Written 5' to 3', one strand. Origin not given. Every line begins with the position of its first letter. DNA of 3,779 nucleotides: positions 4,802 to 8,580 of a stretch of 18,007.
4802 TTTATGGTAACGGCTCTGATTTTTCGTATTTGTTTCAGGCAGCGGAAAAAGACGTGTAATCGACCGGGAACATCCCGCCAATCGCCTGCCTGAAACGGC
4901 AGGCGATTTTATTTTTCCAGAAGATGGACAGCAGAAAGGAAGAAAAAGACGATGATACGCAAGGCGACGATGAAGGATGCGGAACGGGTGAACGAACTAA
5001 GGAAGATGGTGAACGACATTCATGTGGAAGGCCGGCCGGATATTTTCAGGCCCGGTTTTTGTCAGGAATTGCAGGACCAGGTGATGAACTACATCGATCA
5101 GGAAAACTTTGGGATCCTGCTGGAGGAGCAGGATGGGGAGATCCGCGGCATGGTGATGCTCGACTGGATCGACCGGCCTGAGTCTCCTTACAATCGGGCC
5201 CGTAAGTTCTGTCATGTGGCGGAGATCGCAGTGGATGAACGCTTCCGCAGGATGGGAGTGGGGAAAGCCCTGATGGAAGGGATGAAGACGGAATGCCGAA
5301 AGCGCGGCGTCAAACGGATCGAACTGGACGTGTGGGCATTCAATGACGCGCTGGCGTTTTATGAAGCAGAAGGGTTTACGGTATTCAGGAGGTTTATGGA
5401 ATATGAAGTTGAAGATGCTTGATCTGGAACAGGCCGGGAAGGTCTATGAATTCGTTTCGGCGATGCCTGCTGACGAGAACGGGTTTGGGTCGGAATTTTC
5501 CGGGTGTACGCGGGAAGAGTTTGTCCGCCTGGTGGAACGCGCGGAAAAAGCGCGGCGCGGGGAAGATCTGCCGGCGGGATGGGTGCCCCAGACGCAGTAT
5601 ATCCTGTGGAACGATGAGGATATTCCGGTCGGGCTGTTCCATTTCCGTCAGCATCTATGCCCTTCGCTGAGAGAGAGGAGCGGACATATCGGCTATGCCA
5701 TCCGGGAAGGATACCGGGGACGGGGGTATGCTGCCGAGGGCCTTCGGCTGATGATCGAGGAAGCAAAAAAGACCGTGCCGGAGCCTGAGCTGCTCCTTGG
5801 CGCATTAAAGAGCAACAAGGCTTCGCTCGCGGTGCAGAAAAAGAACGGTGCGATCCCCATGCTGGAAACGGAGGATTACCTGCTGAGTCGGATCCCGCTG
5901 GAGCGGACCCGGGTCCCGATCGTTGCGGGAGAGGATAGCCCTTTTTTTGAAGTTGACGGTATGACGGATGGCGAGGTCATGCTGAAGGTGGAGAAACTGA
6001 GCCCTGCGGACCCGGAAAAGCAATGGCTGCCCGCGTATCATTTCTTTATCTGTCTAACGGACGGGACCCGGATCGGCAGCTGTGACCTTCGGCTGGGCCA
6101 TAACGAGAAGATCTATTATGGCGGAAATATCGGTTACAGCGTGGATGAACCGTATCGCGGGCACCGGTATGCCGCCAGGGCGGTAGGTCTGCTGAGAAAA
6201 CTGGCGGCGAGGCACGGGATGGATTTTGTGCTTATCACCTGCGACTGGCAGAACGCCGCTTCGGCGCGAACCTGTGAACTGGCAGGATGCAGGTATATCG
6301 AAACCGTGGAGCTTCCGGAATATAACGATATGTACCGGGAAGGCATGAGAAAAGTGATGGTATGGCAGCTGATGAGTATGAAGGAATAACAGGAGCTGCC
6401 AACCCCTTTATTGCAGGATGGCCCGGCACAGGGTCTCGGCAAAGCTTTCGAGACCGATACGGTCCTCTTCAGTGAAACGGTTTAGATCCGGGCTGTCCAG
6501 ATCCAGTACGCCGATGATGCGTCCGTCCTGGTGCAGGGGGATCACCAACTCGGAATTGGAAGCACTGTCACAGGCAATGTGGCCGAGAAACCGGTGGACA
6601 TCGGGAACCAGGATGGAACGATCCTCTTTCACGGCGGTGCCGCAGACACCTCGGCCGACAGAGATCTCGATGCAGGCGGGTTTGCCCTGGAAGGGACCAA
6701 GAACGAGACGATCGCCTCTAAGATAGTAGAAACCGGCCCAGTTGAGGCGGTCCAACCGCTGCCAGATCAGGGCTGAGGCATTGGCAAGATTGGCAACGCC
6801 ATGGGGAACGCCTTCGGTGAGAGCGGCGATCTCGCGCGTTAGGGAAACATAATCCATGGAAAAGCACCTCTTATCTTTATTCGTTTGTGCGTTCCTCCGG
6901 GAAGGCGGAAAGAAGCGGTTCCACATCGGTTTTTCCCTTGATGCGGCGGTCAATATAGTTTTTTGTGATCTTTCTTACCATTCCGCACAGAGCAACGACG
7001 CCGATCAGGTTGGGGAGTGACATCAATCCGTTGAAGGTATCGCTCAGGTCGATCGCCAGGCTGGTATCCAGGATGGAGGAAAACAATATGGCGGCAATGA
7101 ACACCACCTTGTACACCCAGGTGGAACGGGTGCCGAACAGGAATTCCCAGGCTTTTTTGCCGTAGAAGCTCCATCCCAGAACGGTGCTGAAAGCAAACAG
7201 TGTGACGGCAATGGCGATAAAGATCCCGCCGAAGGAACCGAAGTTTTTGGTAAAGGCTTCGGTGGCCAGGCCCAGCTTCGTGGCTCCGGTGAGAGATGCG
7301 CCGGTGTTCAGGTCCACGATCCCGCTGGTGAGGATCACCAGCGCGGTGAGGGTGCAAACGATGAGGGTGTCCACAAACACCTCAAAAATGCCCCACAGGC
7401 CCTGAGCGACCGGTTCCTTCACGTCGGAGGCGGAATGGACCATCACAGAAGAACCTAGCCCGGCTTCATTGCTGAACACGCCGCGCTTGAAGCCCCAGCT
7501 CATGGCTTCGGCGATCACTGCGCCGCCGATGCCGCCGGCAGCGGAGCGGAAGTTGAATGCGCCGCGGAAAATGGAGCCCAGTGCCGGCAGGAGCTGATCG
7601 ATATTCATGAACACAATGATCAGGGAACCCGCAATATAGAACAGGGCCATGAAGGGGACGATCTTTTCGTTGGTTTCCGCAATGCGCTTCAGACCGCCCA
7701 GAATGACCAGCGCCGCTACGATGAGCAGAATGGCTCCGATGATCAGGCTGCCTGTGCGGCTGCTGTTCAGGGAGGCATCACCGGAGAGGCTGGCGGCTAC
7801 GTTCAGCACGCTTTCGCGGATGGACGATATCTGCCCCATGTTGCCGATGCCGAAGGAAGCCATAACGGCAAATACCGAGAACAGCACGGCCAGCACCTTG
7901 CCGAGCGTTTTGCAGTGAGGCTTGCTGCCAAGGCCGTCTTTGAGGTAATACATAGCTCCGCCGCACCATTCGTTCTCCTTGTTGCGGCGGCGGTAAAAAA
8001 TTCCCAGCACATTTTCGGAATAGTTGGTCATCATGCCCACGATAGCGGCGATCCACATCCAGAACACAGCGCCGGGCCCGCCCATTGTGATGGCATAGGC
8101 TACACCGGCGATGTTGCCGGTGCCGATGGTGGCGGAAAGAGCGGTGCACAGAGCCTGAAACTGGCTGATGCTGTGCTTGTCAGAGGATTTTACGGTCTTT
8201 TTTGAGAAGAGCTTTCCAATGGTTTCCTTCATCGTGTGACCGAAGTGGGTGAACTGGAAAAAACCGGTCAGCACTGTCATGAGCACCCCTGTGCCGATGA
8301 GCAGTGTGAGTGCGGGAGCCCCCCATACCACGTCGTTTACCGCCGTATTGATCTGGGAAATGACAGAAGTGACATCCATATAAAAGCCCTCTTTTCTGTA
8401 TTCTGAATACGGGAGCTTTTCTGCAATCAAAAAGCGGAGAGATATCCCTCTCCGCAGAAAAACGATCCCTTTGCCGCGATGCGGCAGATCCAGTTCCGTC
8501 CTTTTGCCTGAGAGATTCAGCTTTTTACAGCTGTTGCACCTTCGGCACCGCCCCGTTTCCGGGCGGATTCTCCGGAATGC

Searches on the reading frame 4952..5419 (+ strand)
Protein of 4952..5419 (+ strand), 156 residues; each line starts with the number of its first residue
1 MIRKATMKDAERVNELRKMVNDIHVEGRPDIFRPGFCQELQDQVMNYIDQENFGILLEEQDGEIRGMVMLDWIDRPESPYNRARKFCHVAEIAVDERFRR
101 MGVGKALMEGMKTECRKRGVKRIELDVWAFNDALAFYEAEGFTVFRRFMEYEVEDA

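Call 10: search_protein_families(library=pfam, proteins=[window:4952-5419:+], max_evalue=0.01)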
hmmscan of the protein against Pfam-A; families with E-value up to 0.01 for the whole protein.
window:4952-5419:+ (156 aa): 7 families
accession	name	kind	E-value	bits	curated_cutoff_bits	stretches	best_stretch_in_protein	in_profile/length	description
PF00583.31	Acetyltransf_1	-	1.4e-16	61.3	20.7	1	38-142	18-116/116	Acetyltransferase (GNAT) family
PF13673.13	Acetyltransf_10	-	6e-13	49.3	23.6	1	42-144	20-109/128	Acetyltransferase (GNAT) domain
PF13508.13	Acetyltransf_7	-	3e-12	47.2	27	1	56-143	6-83/84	Acetyltransferase (GNAT) domain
PF13527.13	Acetyltransf_9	-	2.8e-05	24.6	25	1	2-121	2-107/127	Acetyltransferase (GNAT) domain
PF14542.12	Acetyltransf_CG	-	0.00044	20.8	30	0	80-121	17-59/80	GCN5-related N-acetyl-transferase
PF08445.16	FR47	-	0.0028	18.1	22.1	0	89-145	24-80/86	FR47-like protein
PF13480.13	Acetyltransf_6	-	0.0036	17.9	22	1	83-125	92-134/143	Acetyltransferase (GNAT) domain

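Call 11: search_protein_families(library=ncbifam, proteins=[window:4952-5419:+], max_evalue=0.1)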
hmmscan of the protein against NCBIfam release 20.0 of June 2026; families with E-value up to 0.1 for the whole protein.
window:4952-5419:+ (156 aa): 26 families (the best 25 are shown)
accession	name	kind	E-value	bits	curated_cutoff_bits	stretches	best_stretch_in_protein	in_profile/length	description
TIGR01575.1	rimI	equivalog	5.2e-11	42.8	86.4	1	86-151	55-121/132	ribosomal protein S18-alanine N-acetyltransferase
NF002959.0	PRK03624.1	equivalog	1e-07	31.8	124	1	89-143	75-130/147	GNAT family acetyltransferase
NF040503.1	resist_ArsN1a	equivalog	7.5e-07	29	170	1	3-143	2-134/159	arsinothricin resistance N-acetyltransferase ArsN1 family A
NF053587.1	SpmdActasePaiA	equivalog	2e-05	24.4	250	1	85-143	89-148/172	spermidine/spermine N(1)-acetyltransferase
NF007530.0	PRK10146.1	equivalog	2.1e-05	24.8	142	1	2-143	6-134/144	aminoalkylphosphonate N-acetyltransferase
NF041716.1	HxA_phane_GNAT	equivalog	3.3e-05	23.8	250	1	52-153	52-151/152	cyclophane-containing RiPP N-acetyltransferase HaaN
NF007527.0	PRK10140.1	equivalog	4e-05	23.5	236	1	61-144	59-138/162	N-acetyltransferase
NF007025.1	PRK09491.1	equivalog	6.7e-05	22.9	173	1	91-143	67-120/145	ribosomal protein S18-alanine N-acetyltransferase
NF040501.1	resist_ArsN2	equivalog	9.8e-05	22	125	1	92-147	54-106/133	arsenic resistance N-acetyltransferase ArsN2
NF008212.0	PRK10975.1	equivalog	0.00017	21.5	219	1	54-143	140-221/232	dTDP-4-amino-4,6-dideoxy-D-galactose acyltransferase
NF007853.0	PRK10562.1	equivalog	0.00031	21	125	1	89-150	71-128/146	N-acetyltransferase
NF005840.0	PRK07757.1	equivalog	0.00036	20.5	154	1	84-145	64-121/153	N-acetyltransferase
NF033083.0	AAC_3_I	equivalog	0.00067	19.9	200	1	47-123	42-114/145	AAC(3)-I family aminoglycoside N-acetyltransferase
TIGR03103.1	trio_acet_GNAT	equivalog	0.0012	17.5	569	1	52-148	124-218/547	N-acetylglutaminylglutamine synthetase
NF040504.1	resist_ArsN1b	equivalog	0.0015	18.4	210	1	2-150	1-141/159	arsinothricin resistance N-acetyltransferase ArsN1 family B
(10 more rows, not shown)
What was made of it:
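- On Antibiotic-inducible resistance-gene leaders (bmrB, vmlR, erm, cat type): The GNATs match no resistance equivalog above its cut-off; the best hits (ArsN1, AAC, Sat4) score far below (call 11).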

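Call 12: find_related_loci(query=window:4952-5419:+, collection=genome_contigs, flank=3000)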
Query window:4952-5419:+ (156 aa) in genome_contigs; peptide patterns used: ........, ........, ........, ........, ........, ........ (x = any residue, [..] = any of these).
15 stretches matched a pattern; 2 encode a relative of the query (tblastn E <= 1e-3); 2 distinct loci.
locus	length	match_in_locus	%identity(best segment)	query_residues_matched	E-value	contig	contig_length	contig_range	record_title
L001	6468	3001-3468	84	1-156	8e-90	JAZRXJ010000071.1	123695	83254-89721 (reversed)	MAG: Clostridia bacterium isolate T1900044951_TA20190004.MAGScoT_cleanbin_000005 SGB_3656_k141_1978009, whole genome sho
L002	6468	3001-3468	85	1-156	1e-87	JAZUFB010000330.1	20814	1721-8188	MAG: Clostridia bacterium isolate T1900045296_TH20190066.MAGScoT_cleanbin_000028 SGB_6089_k141_1489581, whole genome sho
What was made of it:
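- Tried and rejected: It gave only 2 species representatives (call 12).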

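Call 20: find_homologous_proteins(query=window:4952-5419:+, max_evalue=1e-20)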
Query window:4952-5419:+ (156 aa): 391 proteins with E <= 1e-20 among 414 candidates; the best 120 are listed.
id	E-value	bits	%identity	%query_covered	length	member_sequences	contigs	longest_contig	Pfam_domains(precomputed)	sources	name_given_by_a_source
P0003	3.8e-100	350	100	100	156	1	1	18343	PF13673.14,PF13508.14,PF00583.32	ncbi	-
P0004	6.2e-87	307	87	100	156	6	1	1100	PF13673.14,PF13508.14,PF13527.14,PF00583.32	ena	-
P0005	2.1e-83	296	85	100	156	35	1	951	PF13673.14,PF13508.14,PF00583.32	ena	-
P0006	2.5e-83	295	84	100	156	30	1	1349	PF13673.14,PF13508.14,PF13527.14,PF00583.32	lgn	-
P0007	7.4e-65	235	67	100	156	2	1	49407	PF13673.14,PF13508.14,PF14542.13,PF13527.14,PF00583.32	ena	-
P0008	9.1e-65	235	65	100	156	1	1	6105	PF13673.14,PF13508.14,PF00583.32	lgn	-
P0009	1.2e-62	228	66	98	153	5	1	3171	PF13673.14,PF13508.14,PF13527.14,PF00583.32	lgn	-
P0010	4.6e-60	220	63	98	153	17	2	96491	PF13673.14,PF13508.14,PF00583.32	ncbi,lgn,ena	-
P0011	3.6e-59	217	62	100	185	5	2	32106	PF13673.14,PF13508.14,PF00583.32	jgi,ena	-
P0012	8.1e-59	216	62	99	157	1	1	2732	PF13673.14,PF13508.14,PF00583.32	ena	-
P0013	2.2e-58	214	61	98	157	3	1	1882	PF13673.14,PF13480.14,PF13508.14,PF00583.32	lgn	-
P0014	3.4e-58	214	63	99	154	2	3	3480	PF13673.14,PF13508.14,PF00583.32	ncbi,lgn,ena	-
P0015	8.0e-58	213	61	98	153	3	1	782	PF13673.14,PF13508.14,PF13527.14,PF00583.32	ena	-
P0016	1.1e-57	212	60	98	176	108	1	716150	PF13673.14,PF13508.14,PF13527.14,PF00583.32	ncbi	-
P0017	1.7e-57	211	61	99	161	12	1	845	PF13673.14,PF13508.14,PF13527.14,PF00583.32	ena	-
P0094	3.2e-52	194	58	99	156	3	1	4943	PF13673.14,PF13420.14,PF13508.14,PF00583.32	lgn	-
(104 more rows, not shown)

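Call 21: find_encoding_contigs(protein=P0007, flank=2500, max_places=2)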
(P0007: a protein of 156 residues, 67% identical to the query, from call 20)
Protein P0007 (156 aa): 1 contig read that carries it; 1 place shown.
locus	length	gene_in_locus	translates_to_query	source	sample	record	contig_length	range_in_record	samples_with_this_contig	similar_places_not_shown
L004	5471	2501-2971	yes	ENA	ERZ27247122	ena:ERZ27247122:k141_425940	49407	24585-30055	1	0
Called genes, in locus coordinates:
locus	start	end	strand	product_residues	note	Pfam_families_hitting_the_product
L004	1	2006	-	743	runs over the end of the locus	PF02901:PFL-like, PF01228:Gly_radical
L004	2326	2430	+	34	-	-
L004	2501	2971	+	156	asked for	PF13527:Acetyltransf_9 (weak), PF14542:Acetyltransf_CG (faint), PF00583:Acetyltransf_1, PF13673:Acetyltransf_10, PF13508:Acetyltransf_7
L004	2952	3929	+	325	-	PF13302:Acetyltransf_3, PF00583:Acetyltransf_1, PF13302:Acetyltransf_3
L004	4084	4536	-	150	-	PF01590:GAF, PF13185:GAF_2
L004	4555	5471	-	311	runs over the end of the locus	PF04389:Peptidase_M28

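Call 22: find_encoding_contigs(protein=P0008, flank=2500, max_places=2)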
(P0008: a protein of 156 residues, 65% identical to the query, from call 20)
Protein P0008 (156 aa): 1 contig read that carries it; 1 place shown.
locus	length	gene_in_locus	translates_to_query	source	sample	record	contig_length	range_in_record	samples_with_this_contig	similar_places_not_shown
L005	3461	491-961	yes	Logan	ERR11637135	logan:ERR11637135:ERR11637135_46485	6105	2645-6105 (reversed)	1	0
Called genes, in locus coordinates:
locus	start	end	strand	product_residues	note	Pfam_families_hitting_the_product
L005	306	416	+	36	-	-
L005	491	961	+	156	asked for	PF00583:Acetyltransf_1, PF13673:Acetyltransf_10, PF13508:Acetyltransf_7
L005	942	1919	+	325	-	PF13302:Acetyltransf_3, PF00583:Acetyltransf_1, PF13508:Acetyltransf_7 (faint), PF00583:Acetyltransf_1, PF13302:Acetyltransf_3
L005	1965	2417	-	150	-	PF01590:GAF, PF13185:GAF_2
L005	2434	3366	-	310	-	PF04389:Peptidase_M28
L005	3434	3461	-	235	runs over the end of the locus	PF11193:DUF2812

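Call 23: find_encoding_contigs(protein=P0010, flank=2500, max_places=2)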
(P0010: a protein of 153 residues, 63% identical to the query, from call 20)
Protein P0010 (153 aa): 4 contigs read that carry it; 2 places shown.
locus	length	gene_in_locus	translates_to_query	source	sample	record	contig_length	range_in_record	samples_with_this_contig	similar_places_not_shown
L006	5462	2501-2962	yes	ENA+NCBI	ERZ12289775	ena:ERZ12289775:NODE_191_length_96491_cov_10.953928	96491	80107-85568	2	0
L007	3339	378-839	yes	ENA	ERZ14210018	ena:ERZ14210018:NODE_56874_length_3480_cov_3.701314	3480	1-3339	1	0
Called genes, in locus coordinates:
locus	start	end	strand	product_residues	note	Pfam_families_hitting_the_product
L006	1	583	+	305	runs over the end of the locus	PF00583:Acetyltransf_1 (weak)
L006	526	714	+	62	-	-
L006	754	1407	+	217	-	-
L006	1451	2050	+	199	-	-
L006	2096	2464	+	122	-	PF02537:CRCB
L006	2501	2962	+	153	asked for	PF00583:Acetyltransf_1, PF13673:Acetyltransf_10, PF13508:Acetyltransf_7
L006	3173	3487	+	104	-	-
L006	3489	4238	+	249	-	-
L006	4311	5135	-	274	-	-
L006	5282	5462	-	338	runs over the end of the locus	-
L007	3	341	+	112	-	?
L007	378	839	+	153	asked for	PF00583:Acetyltransf_1, PF13673:Acetyltransf_10, PF13508:Acetyltransf_7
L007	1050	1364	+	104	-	-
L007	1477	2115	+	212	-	-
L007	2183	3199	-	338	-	-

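Call 57: search_solved_structures(query=window:4952-5419:+, max_evalue=0.001)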
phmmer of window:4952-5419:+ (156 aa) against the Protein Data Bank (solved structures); distinct sequences matched with E-value up to 0.001: 19.
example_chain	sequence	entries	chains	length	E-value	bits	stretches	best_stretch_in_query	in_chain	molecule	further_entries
4e0a_A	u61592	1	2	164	7.7e-15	58.3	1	2-151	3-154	BH1408 protein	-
4f6a_A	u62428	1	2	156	1.1e-12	51.3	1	2-150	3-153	BH1408 protein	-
3jvn_A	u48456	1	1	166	2.1e-12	50.4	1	2-145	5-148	Acetyltransferase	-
4pv6_C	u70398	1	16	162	6e-10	42.4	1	85-151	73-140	N-terminal acetyltransferase complex subunit [ARD1]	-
5kf1_A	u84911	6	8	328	6.4e-07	32.5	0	89-149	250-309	Predicted acetyltransferase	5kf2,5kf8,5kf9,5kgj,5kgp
5isv_A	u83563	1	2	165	1.1e-06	31.8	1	91-144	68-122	Ribosomal-protein-alanine acetyltransferase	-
5kga_A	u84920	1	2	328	2.3e-06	30.8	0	89-149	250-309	Predicted acetyltransferase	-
5kgh_A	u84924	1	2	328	2.3e-06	30.8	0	89-149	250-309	Predicted acetyltransferase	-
2cnm_A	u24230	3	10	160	2.7e-05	27.3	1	91-143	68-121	MODIFICATION OF 30S RIBOSOMAL SUBUNIT PROTEIN S18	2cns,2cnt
8xj5_A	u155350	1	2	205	3.5e-05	26.9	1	75-148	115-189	L-ornithine N5-acetyltransferase NATA1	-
8xbn_A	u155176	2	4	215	4e-05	26.7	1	75-148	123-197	L-ornithine N5-acetyltransferase NATA1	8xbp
6vp9_A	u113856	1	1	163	4.5e-05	26.6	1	53-151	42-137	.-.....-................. 20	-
6zmp_A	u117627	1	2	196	4.9e-05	26.4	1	55-151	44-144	N-terminal acetyltransferase-like protein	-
7stx_A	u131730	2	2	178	5.4e-05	26.3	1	53-151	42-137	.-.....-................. 20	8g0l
3t90_A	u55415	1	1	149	8.8e-05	25.6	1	42-141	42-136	Glucose-6-phosphate acetyltransferase 1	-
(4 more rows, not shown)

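Call 59: find_encoding_contigs(protein=P0009, flank=1500, max_places=2)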
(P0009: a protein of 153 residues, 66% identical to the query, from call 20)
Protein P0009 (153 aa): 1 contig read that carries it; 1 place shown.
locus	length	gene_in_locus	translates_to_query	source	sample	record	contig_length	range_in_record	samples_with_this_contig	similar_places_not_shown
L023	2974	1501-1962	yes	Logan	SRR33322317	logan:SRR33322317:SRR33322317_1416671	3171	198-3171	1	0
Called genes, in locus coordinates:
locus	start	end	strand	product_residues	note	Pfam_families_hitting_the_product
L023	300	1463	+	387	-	PF00990:GGDEF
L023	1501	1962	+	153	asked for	PF13527:Acetyltransf_9, PF00583:Acetyltransf_1, PF13673:Acetyltransf_10, PF13508:Acetyltransf_7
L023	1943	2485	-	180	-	PF00857:Isochorismatase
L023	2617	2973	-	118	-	?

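Call 60: find_encoding_contigs(protein=P0011, flank=1500, max_places=2)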
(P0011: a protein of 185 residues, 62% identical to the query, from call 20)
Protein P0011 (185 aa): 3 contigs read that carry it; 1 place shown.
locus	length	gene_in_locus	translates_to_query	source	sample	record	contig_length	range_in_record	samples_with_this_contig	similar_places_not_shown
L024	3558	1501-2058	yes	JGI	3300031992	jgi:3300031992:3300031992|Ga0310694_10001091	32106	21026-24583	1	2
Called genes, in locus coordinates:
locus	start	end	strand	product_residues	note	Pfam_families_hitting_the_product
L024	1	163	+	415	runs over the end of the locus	PF00579:tRNA-synt_1b, PF22421:SYY_C-terminal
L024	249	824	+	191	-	PF01966:HD (weak)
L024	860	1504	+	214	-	PF01205:Impact_N, PF09186:DUF1949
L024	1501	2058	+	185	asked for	PF00583:Acetyltransf_1, PF13673:Acetyltransf_10, PF13508:Acetyltransf_7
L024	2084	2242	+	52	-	-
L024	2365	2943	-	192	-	PF23457:LysM2_NFP (faint), PF01476:LysM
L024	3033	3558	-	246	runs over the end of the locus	PF08769:Spo0A_C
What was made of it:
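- GNAT1 homologues outside that gene pair (62-66% identity) have no room for a leader (calls 23, 59, 60).
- Tried and rejected: None has this leader (calls 23, 59, 60).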

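Call 61: find_encoding_contigs(protein=P0094, flank=1500, max_places=2)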
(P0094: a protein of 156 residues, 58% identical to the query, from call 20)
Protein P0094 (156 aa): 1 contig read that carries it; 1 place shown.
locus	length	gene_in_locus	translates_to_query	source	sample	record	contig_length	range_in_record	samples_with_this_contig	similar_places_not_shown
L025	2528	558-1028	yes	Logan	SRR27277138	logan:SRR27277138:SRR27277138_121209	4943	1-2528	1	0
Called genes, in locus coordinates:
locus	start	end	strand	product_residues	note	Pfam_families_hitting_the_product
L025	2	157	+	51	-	?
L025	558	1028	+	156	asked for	PF13420:Acetyltransf_4 (weak), PF00583:Acetyltransf_1, PF13673:Acetyltransf_10, PF13508:Acetyltransf_7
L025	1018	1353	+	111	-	-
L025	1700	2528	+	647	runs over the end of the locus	PF00488:MutS_V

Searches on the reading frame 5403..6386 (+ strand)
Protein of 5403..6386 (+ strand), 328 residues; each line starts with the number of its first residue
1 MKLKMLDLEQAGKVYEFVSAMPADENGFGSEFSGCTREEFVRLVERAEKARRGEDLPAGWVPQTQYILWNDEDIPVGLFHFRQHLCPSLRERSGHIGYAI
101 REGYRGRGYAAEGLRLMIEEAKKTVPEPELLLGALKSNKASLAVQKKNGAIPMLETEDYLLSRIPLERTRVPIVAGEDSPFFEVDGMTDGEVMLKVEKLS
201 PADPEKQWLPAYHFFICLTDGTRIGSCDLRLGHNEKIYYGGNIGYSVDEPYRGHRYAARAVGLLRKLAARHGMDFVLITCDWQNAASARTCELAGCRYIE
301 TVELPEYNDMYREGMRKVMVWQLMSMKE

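Call 10: search_protein_families(library=pfam, proteins=[window:5403-6386:+], max_evalue=0.01)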
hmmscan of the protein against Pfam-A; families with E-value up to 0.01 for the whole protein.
window:5403-6386:+ (328 aa): 3 families
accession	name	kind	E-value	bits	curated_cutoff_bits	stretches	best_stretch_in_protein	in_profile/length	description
PF13302.13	Acetyltransf_3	-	1.4e-22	81.3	25.4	2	37-150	34-137/138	Acetyltransferase (GNAT) domain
PF00583.31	Acetyltransf_1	-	7.7e-15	55.6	20.7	2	200-290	18-110/116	Acetyltransferase (GNAT) family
PF13508.13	Acetyltransf_7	-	0.00048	20.9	27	0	211-273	2-62/84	Acetyltransferase (GNAT) domain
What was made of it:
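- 5403..6389 (+): GNAT2, a protein of about 328 aa with two GNAT domains. Its start overlaps the end of GNAT1, so it is probably translationally coupled. Pfam Acetyltransf_3 (E=1.4e-22) and Acetyltransf_1, two stretches each (call 10).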

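Call 11: search_protein_families(library=ncbifam, proteins=[window:5403-6386:+], max_evalue=0.1)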
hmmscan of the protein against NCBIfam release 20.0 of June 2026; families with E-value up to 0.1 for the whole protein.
window:5403-6386:+ (328 aa): 3 families
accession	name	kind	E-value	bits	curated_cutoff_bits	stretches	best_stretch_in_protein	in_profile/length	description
NF007539.0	PRK10151.1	equivalog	0.0027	17.4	184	0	233-294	86-148/179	50S ribosomal protein L7/L12-serine acetyltransferase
NF040503.1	resist_ArsN1a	equivalog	0.0049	16.6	170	0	100-149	84-132/159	arsinothricin resistance N-acetyltransferase ArsN1 family A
NF033472.1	AAC_2p_IIb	exception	0.026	13.7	390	0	92-147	162-215/228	kasugamycin N-acetyltransferase AAC(2')-IIb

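Call 58: search_solved_structures(query=window:5403-6386:+, max_evalue=0.001)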
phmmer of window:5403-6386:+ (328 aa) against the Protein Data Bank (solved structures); distinct sequences matched with E-value up to 0.001: 0.
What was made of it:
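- Tried and rejected: The PDB sequence search links GNAT1 to BH1408 of unknown function and finds nothing for GNAT2 (calls 57, 58).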

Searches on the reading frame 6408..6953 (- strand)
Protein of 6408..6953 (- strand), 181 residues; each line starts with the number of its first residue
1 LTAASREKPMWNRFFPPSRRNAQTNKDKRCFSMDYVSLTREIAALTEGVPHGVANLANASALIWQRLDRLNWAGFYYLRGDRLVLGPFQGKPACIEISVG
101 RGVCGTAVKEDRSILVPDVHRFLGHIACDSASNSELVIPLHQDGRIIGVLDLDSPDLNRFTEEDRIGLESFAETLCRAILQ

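Call 10: search_protein_families(library=pfam, proteins=[window:6408-6953:-], max_evalue=0.01)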
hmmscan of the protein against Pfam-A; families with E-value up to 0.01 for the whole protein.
window:6408-6953:- (181 aa): 2 families
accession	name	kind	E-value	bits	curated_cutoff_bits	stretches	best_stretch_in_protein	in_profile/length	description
PF01590.32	GAF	-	3e-14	54.1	22.4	1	61-179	22-133/133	GAF domain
PF13185.12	GAF_2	-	7.3e-14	52.6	28.6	1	67-179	15-135/136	GAF domain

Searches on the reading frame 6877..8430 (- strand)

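Call 75: search_protein_families(library=pfam, proteins=[window:6877-8430:-], max_evalue=0.001)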
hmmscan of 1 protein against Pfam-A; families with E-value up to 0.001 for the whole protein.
window:6877-8430:- (517 aa): 1 family
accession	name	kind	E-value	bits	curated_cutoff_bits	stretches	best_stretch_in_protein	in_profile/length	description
PF01235.23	Na_Ala_symp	-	2.7e-134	448.8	24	1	81-501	6-388/392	Sodium:alanine symporter family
